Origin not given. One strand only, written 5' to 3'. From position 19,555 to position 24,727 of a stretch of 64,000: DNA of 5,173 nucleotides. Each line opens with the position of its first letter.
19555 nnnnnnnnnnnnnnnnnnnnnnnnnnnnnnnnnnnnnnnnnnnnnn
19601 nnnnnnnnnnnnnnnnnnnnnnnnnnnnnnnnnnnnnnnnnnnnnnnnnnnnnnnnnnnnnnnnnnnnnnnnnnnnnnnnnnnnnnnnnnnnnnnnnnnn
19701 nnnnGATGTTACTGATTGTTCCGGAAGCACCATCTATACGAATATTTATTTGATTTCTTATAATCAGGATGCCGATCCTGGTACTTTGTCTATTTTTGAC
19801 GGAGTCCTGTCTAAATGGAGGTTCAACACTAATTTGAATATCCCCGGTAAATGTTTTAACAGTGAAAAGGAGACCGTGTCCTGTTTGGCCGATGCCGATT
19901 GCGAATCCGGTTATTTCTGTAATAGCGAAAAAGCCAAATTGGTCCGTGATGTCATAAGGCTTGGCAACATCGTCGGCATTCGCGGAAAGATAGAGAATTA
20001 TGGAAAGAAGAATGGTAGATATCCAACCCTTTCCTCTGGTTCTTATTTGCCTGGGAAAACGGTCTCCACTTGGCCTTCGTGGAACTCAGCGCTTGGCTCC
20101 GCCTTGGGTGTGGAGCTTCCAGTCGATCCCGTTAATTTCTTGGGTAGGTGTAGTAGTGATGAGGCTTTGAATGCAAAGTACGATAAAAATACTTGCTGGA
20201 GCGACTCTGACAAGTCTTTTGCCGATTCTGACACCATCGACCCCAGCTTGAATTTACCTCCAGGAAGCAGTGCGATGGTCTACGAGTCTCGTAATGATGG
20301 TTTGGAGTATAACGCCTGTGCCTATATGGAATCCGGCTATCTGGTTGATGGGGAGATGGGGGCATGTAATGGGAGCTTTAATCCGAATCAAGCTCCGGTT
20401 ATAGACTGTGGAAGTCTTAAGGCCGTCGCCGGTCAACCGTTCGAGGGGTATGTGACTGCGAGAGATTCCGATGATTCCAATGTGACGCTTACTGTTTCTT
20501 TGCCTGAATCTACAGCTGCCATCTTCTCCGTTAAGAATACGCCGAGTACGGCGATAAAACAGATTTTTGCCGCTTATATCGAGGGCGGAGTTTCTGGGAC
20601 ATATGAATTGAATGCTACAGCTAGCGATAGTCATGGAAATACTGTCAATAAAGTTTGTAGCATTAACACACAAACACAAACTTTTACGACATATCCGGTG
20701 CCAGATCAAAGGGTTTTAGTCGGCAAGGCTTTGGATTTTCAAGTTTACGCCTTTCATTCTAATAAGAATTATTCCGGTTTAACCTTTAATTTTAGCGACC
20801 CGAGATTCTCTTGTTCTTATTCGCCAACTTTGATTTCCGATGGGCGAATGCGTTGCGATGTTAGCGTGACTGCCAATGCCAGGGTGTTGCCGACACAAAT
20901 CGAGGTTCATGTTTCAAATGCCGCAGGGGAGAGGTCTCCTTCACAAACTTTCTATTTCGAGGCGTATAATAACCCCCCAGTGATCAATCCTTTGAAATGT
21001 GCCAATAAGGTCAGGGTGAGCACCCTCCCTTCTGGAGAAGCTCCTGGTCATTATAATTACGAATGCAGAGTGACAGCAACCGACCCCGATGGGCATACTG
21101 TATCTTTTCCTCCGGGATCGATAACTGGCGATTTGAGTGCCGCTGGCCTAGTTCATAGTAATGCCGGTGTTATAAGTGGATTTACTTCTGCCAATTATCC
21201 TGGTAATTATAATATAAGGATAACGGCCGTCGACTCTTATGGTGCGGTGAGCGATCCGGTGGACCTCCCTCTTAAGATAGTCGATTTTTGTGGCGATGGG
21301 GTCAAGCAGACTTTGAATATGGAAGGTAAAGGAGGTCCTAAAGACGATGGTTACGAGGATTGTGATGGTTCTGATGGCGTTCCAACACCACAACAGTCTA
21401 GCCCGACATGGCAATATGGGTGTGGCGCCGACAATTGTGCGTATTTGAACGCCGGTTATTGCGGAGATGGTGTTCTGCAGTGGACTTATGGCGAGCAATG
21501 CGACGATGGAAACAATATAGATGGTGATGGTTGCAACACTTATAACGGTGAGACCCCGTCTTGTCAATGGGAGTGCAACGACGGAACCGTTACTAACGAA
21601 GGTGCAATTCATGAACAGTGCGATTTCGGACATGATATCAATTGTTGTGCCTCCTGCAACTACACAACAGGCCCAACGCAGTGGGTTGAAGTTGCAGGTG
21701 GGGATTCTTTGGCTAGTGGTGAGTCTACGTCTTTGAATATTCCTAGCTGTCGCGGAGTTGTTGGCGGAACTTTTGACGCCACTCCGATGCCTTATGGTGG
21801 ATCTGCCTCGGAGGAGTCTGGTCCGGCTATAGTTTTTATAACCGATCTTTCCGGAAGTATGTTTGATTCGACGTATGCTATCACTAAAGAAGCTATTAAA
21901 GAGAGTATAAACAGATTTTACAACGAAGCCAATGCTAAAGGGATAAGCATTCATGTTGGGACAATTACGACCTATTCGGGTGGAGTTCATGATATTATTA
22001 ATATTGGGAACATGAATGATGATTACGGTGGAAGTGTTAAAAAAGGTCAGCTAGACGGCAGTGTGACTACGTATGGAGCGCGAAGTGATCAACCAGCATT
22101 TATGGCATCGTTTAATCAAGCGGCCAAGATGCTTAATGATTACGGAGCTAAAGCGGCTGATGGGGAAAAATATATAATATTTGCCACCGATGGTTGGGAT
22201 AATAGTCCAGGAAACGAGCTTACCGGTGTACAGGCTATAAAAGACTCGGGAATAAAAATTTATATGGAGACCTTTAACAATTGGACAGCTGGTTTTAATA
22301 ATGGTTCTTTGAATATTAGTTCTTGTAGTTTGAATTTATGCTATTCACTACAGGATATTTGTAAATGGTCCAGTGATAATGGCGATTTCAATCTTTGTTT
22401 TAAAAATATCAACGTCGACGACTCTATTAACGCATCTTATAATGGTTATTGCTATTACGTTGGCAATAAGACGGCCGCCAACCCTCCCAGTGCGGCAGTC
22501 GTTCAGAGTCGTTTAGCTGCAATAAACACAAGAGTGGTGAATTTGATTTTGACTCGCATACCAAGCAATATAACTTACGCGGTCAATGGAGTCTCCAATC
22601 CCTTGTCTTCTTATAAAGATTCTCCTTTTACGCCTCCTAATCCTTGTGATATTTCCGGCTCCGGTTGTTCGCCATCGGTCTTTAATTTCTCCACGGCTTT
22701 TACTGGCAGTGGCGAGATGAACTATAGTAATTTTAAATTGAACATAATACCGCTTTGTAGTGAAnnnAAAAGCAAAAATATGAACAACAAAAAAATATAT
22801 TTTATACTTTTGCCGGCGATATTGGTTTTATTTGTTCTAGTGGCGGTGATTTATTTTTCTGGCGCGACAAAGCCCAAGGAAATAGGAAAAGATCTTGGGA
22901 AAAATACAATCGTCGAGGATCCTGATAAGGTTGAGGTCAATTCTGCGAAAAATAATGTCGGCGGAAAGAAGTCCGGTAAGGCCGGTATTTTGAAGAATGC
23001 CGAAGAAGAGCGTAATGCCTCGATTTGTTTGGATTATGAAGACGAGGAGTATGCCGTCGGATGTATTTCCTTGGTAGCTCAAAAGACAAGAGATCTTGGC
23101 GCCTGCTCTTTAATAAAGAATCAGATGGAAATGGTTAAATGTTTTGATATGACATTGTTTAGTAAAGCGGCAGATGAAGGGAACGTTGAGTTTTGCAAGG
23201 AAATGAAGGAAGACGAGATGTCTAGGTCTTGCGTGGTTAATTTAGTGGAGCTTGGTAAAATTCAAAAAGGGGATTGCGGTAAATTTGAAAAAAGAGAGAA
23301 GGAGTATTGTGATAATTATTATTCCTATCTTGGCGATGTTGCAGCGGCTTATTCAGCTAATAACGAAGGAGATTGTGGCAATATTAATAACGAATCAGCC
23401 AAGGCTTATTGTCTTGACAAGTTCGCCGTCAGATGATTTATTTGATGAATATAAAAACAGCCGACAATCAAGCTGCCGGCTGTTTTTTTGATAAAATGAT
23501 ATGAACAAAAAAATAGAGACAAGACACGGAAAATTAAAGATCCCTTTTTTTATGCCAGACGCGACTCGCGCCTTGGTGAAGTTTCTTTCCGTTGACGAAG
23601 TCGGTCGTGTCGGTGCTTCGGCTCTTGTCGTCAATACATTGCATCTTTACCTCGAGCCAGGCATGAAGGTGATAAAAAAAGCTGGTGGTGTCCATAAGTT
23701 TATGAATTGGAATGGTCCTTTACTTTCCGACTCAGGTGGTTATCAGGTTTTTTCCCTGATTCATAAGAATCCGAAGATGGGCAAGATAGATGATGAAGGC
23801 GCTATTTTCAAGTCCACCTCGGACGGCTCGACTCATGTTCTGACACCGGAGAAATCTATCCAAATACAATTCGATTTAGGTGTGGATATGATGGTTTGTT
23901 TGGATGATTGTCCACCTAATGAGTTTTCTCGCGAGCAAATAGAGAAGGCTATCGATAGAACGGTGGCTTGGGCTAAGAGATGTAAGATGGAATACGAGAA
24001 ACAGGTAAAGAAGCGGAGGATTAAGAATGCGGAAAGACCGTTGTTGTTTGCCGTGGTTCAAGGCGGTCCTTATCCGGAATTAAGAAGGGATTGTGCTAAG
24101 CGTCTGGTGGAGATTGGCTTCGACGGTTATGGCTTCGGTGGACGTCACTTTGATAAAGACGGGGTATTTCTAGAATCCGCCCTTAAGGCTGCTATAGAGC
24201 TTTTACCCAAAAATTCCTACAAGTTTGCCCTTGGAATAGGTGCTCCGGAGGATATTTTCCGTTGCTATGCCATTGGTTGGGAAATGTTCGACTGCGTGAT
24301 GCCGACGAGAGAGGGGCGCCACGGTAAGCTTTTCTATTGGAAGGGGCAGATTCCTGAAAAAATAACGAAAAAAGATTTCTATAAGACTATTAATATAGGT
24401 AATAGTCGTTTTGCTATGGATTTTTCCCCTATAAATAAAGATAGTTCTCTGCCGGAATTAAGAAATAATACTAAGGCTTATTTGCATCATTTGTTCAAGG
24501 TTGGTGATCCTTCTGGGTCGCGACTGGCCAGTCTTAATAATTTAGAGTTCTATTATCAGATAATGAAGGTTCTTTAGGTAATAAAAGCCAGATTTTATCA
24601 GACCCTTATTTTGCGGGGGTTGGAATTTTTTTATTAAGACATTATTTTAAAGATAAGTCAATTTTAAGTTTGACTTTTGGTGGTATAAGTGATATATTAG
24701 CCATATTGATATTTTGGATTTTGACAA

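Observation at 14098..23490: Four-gene cell-surface cluster ending in a 1375-aa Cys-rich PA14/vWA/cysteine-rich-repeat giant protein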

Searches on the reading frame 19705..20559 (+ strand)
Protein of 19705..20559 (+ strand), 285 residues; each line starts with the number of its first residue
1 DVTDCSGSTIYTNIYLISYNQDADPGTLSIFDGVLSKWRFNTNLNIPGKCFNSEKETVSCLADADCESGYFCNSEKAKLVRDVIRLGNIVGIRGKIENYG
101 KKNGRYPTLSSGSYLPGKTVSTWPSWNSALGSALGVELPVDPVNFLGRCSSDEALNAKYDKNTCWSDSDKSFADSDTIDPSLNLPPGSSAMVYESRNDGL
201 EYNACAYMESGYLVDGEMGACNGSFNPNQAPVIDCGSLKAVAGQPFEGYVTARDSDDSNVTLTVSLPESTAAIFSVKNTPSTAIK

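Call 49: search_protein_families(library=pfam, proteins=[window:19705-20559:+], max_evalue=1)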
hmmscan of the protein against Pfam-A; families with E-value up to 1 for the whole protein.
window:19705-20559:+ (285 aa): 3 families
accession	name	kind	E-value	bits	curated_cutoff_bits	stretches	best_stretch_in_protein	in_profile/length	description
PF04706.18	Dickkopf_N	-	0.022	15.5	25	1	59-76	1-18/51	Dickkopf N-terminal cysteine-rich region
PF01336.31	tRNA_anti-codon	-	0.17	12.3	27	1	72-103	33-62/75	OB-fold nucleic acid binding domain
PF14625.12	Lustrin_cystein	-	0.89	10.4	27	1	52-74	11-35/46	Lustrin, cysteine-rich repeated domain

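Call 63: search_protein_representatives(protein=window:19705-20559:+)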
Query: 285 residues. Proteins with E-value up to 0.001 (for the whole library): 1236; up to 1e-10: 1028; up to 1e-30: 408. The best 150 are listed.
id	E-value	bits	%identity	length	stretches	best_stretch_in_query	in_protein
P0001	1.1e-181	618.8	95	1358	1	1-285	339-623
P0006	5.9e-108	376.9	65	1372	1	2-279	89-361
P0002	1.3e-106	372.5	62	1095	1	2-284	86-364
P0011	8.0e-78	278.0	51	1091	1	6-267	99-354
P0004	5.3e-77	275.3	51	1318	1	8-263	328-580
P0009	1.4e-73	264.1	52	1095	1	7-267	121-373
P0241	1.9e-73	263.7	49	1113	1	2-269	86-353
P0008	1.0e-72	261.3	49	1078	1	2-265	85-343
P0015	2.6e-70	253.4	53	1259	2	58-270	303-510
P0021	8.2e-70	251.8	49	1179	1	9-269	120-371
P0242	3.0e-67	243.3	51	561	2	58-267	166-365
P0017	3.5e-67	243.1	50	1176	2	59-259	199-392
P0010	7.9e-67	242.0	49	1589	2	58-272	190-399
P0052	7.8e-66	238.7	45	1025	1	5-265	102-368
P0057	3.6e-65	236.5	47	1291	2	48-264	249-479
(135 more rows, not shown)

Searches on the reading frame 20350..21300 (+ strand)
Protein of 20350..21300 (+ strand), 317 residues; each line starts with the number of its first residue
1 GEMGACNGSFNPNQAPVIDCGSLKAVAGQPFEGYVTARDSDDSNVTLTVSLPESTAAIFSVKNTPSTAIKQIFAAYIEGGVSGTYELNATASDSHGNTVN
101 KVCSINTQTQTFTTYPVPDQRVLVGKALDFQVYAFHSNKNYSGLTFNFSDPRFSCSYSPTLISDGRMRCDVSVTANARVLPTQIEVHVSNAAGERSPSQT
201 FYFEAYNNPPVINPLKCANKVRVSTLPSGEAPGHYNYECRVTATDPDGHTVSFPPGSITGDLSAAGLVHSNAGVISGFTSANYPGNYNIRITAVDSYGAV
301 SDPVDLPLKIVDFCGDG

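Call 49: search_protein_families(library=pfam, proteins=[window:20350-21300:+], max_evalue=1)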
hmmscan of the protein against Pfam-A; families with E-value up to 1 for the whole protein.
window:20350-21300:+ (317 aa): 11 families
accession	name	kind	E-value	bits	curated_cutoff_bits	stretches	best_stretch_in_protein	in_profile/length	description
PF17963.7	Big_9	-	4e-06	28.1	23.6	2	13-105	1-88/89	Bacterial Ig domain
PF05345.18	He_PIG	-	9.5e-06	26.4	24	1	236-300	20-87/96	Putative Ig domain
PF18981.6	InlK_D3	-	6.2e-05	23.4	25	1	270-307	32-72/75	Internalin K domain (D3/D4)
PF19077.6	Big_13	-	0.038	14.9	27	0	41-101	37-93/102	Bacterial Ig-like domain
PF16403.11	Bact_surface_Ig-like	-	0.045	14.2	27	0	82-100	46-64/71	Bacterial surface protein, Ig-like domain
PF23926.2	LtfC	-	0.046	14.7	27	1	28-110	12-86/100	LtfC-like, beta-sandwich domain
PF15418.12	DUF4625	-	0.087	13.6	27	0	82-106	105-129/131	Domain of unknown function (DUF4625)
PF00801.26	PKD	-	0.1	13.1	23.5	0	284-303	56-75/80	PKD domain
PF17803.7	Cadherin_4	-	0.13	13.2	25.1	1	12-54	10-54/71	Bacterial cadherin-like domain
PF07495.19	Y_Y_Y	-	0.24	11.7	26.6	0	82-106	37-61/65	Y_Y_Y domain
PF25676.1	T4_Spackle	-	0.27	12.3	27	1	153-199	13-59/96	Bacteriophage T4 Spackle protein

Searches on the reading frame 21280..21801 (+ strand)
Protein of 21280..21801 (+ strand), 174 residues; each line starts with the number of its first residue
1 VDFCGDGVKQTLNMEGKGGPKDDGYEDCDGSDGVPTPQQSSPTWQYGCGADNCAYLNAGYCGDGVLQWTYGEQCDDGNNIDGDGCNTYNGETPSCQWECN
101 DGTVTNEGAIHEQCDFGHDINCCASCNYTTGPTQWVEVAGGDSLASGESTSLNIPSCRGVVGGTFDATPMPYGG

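Call 49: search_protein_families(library=pfam, proteins=[window:21280-21801:+], max_evalue=1)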
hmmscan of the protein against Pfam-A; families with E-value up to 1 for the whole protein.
window:21280-21801:+ (174 aa): 2 families
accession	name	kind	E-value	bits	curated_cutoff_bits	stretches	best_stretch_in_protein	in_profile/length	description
PF13948.11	DUF4215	-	3.7e-05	24.4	27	1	60-86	20-44/47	Domain of unknown function (DUF4215)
PF19561.4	DUF6083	-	0.15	12.2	27.1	1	94-126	55-87/112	Family of unknown function (DUF6083)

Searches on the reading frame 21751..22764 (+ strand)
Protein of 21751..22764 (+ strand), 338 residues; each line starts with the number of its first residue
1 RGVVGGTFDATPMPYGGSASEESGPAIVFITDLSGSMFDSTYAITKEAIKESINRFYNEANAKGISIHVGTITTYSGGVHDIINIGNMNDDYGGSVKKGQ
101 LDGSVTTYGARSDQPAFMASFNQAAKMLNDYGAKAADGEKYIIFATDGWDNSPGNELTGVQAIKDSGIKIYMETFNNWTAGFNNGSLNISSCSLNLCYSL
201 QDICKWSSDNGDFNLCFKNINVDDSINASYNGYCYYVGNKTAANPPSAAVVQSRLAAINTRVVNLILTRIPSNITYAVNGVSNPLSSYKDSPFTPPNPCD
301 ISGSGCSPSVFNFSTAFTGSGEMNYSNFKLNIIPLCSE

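Call 49: search_protein_families(library=pfam, proteins=[window:21751-22764:+], max_evalue=1)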
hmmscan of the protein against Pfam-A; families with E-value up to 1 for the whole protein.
window:21751-22764:+ (338 aa): 2 families
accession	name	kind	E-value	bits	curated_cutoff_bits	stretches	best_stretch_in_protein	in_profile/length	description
PF00092.34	VWA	-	5.7e-07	30.4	23.8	1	27-174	2-138/174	von Willebrand factor type A domain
PF13519.12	VWA_2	-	0.091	13.8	27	1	27-148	1-106/107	von Willebrand factor type A domain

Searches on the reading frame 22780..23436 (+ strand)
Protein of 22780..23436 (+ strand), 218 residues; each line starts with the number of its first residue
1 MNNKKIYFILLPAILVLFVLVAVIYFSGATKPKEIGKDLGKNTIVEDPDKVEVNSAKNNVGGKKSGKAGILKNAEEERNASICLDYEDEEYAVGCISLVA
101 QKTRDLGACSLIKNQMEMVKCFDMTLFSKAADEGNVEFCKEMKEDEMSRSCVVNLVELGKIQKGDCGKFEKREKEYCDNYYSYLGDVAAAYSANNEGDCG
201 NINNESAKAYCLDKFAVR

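Call 4: search_protein_families(library=pfam, proteins=[window:22780-23436:+], max_evalue=0.1)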
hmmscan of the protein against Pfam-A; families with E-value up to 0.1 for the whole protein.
window:22780-23436:+ (218 aa): 0 families

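Call 9: search_protein_families(library=ncbifam, proteins=[window:22780-23436:+], max_evalue=0.1)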
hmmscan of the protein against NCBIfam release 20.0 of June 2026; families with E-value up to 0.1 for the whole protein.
window:22780-23436:+ (218 aa): 2 families
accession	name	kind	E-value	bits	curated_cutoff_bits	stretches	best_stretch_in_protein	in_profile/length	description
NF002813.0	PRK02958.1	equivalog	0.031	14.4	83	1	17-41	10-34/73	Sec-independent protein translocase subunit TatA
TIGR01411.1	tatAE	subfamily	0.041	13.5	53.9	1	13-41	6-32/47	twin-arginine translocase TatA/TatE family subunit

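Call 110: search_solved_structures(query=A6, max_evalue=10, show_alignments=1)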
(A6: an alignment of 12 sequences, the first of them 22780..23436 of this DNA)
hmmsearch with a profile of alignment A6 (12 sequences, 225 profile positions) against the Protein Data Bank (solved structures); distinct sequences matched with E-value up to 10: 9.
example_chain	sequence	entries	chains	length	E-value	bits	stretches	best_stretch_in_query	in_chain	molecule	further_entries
6u0o_B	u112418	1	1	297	0.35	13.8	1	3-81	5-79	LYZ2 domain-containing protein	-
8rjc_9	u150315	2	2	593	0.41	13.6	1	7-93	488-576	Calnexin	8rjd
9jc1_A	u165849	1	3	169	0.69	12.8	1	6-88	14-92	ATP synthase subunit b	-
6n2y_b2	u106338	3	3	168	0.75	12.7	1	6-88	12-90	ATP synthase subunit b | Bacillus PS3 ATP synthase subunit b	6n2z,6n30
6n2y_b1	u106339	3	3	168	1.5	11.7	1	6-88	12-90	ATP synthase subunit b | Bacillus PS3 ATP synthase subunit b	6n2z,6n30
9jc1_B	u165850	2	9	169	1.7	11.5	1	6-88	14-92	ATP synthase subunit b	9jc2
6n2d_b2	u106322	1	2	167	1.8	11.5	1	6-88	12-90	ATP synthase subunit b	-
6m6z_A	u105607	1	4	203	2.6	10.9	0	4-29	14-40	TMH4C4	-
6b87_A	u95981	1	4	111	6.2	9.7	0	5-38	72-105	TMHC2_E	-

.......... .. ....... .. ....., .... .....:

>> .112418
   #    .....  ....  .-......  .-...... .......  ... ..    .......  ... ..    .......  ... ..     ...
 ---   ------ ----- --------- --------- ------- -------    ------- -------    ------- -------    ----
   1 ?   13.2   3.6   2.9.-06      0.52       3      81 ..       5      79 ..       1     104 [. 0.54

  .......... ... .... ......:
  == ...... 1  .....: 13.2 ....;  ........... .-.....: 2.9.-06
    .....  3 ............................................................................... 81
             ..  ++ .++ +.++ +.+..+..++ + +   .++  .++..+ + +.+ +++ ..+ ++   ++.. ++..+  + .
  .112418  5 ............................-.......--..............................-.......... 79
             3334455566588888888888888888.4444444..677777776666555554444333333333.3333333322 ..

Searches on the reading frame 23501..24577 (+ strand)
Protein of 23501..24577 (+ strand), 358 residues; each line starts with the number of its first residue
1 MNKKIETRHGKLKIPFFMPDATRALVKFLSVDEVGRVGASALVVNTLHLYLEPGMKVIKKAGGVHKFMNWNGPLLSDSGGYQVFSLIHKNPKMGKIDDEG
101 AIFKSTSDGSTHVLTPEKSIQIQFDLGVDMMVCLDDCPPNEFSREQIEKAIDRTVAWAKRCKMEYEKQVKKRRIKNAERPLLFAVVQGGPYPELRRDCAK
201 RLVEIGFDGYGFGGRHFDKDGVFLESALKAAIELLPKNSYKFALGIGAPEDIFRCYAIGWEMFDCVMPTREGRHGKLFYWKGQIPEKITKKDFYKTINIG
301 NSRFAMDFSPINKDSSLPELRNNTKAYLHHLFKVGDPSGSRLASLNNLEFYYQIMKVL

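Call 8: search_protein_families(library=pfam, proteins=[window:23501-24577:+], max_evalue=0.001)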
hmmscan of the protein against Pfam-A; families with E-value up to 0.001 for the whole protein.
window:23501-24577:+ (358 aa): 1 family
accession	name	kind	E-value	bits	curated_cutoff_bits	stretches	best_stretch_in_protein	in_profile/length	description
PF01702.25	TGT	-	3.7e-98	329.3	26.3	1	4-356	7-333/357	Queuine tRNA-ribosyltransferase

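Call 9: search_protein_families(library=ncbifam, proteins=[window:23501-24577:+], max_evalue=0.1)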
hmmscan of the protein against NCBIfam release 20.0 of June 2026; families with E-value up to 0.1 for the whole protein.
window:23501-24577:+ (358 aa): 3 families
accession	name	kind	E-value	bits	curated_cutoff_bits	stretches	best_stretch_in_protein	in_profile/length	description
TIGR00430.1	Q_tRNA_tgt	equivalog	2.6e-95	319.5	306.75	1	4-356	14-341/368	tRNA guanosine(34) transglycosylase Tgt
TIGR00449.1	tgt_general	superfamily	1.4e-92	310.4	47.6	1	4-356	14-340/367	tRNA-guanine transglycosylase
TIGR00432.2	arcsn_tRNA_tgt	equivalog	8.3e-20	70.6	350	2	4-84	14-94/441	tRNA guanosine(15) transglycosylase TgtA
